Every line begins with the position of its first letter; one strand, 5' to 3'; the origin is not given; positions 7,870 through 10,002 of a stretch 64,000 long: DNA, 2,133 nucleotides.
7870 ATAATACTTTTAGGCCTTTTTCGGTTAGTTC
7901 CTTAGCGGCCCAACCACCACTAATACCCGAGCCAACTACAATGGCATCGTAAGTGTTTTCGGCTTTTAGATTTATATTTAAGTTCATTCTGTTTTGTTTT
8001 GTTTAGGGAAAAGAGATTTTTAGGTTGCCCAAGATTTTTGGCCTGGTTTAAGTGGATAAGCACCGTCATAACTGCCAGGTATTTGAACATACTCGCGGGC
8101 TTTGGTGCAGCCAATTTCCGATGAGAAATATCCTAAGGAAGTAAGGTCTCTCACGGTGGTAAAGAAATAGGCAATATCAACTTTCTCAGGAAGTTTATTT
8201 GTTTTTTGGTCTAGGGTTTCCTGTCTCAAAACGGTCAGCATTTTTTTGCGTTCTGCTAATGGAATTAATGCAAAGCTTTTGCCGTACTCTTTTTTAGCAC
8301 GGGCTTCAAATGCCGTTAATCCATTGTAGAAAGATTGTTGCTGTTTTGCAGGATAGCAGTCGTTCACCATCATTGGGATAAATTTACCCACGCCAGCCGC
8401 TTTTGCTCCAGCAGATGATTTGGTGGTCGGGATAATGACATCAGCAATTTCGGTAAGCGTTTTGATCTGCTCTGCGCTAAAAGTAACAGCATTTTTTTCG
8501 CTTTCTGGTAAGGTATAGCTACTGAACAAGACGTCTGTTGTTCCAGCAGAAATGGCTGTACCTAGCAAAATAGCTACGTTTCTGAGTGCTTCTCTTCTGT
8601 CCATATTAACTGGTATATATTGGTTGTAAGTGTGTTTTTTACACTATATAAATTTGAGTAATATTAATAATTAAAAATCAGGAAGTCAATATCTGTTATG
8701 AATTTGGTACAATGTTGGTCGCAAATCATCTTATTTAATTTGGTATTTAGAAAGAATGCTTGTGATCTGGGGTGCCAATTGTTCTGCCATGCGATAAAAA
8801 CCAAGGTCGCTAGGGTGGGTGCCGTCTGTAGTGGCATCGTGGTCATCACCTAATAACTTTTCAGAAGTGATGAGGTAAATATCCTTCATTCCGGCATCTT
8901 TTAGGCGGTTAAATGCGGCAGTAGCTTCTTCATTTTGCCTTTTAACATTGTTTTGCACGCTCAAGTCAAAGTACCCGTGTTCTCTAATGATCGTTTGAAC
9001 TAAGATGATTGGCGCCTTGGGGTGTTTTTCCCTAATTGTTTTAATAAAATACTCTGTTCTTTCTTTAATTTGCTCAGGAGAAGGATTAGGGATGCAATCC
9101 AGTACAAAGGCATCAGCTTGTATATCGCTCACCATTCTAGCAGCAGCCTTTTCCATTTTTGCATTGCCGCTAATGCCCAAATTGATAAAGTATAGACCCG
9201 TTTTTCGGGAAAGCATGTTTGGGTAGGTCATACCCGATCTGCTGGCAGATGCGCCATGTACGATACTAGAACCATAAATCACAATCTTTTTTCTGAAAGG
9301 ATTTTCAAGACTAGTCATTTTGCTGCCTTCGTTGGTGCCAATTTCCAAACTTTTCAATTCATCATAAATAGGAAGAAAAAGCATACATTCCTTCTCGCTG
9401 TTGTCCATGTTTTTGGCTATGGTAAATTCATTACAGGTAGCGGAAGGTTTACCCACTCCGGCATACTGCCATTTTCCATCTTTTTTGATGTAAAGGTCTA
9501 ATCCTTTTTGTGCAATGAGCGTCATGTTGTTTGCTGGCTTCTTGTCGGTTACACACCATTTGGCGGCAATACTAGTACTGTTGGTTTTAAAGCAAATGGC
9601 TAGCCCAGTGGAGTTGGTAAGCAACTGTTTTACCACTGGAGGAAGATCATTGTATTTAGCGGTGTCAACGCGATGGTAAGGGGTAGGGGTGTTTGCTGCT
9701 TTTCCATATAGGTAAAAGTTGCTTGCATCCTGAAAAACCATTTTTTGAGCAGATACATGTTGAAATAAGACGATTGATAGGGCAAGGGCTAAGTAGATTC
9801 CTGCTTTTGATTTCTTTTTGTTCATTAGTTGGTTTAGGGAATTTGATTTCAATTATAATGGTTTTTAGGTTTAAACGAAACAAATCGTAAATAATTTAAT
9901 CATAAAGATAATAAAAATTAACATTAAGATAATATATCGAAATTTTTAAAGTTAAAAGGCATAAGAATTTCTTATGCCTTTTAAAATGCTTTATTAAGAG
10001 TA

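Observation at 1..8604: Eight-gene sugar-redox cluster wired to a cytochrome c: candidate oxidative (3-keto) glycoside-processing system with no assigned pathway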

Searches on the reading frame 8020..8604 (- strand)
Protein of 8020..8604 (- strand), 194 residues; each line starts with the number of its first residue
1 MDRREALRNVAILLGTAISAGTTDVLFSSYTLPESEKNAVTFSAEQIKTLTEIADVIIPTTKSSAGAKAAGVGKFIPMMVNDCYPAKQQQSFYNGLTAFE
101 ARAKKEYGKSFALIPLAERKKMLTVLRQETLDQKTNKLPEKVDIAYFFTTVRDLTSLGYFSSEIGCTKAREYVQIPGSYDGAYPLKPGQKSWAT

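Call 4: search_protein_families(library=pfam, proteins=[window:8020-8604:-], max_evalue=0.01)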
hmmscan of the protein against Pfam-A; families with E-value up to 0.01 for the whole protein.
window:8020-8604:- (194 aa): 1 family
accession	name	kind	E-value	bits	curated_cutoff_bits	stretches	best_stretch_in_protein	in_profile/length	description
PF13618.11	Gluconate_2-dh3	-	2.4e-36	125.5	23.4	1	44-177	1-135/135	Gluconate 2-dehydrogenase subunit 3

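Call 5: search_protein_families(library=ncbifam, proteins=[window:8020-8604:-], max_evalue=0.001)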
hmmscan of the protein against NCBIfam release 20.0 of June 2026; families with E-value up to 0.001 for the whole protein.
window:8020-8604:- (194 aa): 0 families

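Call 30: search_solved_structures(query=window:8020-8604:-, max_evalue=0.01)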
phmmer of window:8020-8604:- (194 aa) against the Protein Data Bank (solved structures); distinct sequences matched with E-value up to 0.01: 0.

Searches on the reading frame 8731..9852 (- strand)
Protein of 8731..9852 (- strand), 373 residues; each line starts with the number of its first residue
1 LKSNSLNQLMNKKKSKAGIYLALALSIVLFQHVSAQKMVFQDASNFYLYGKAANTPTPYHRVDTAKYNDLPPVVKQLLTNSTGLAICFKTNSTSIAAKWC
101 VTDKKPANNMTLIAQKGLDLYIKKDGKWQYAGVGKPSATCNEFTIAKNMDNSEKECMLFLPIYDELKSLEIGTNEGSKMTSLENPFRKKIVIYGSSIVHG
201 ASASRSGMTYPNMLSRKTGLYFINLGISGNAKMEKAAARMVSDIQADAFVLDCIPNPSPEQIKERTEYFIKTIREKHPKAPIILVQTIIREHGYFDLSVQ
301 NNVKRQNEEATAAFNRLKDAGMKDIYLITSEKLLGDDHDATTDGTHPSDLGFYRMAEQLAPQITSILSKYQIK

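Call 4: search_protein_families(library=pfam, proteins=[window:8731-9852:-], max_evalue=0.01)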
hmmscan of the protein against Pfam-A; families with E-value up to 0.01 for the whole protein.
window:8731-9852:- (373 aa): 4 families
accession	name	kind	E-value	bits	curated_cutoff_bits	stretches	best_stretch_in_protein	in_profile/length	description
PF14606.12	Lipase_GDSL_3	-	6.7e-66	222.4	27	1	188-363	2-177/178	GDSL-like Lipase/Acylhydrolase family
PF14607.12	GxDLY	-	2.3e-44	151.2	27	1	39-178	2-145/146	N-terminus of Esterase_SGNH_hydro-type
PF13472.12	Lipase_GDSL_2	-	4.5e-12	47.3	32.9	1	193-351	2-175/178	GDSL-like Lipase/Acylhydrolase family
PF00657.28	Lipase_GDSL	-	0.005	17.4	23.6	0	191-358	2-207/208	GDSL-like Lipase/Acylhydrolase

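Call 5: search_protein_families(library=ncbifam, proteins=[window:8731-9852:-], max_evalue=0.001)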
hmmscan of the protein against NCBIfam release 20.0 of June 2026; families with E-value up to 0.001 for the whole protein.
window:8731-9852:- (373 aa): 0 families
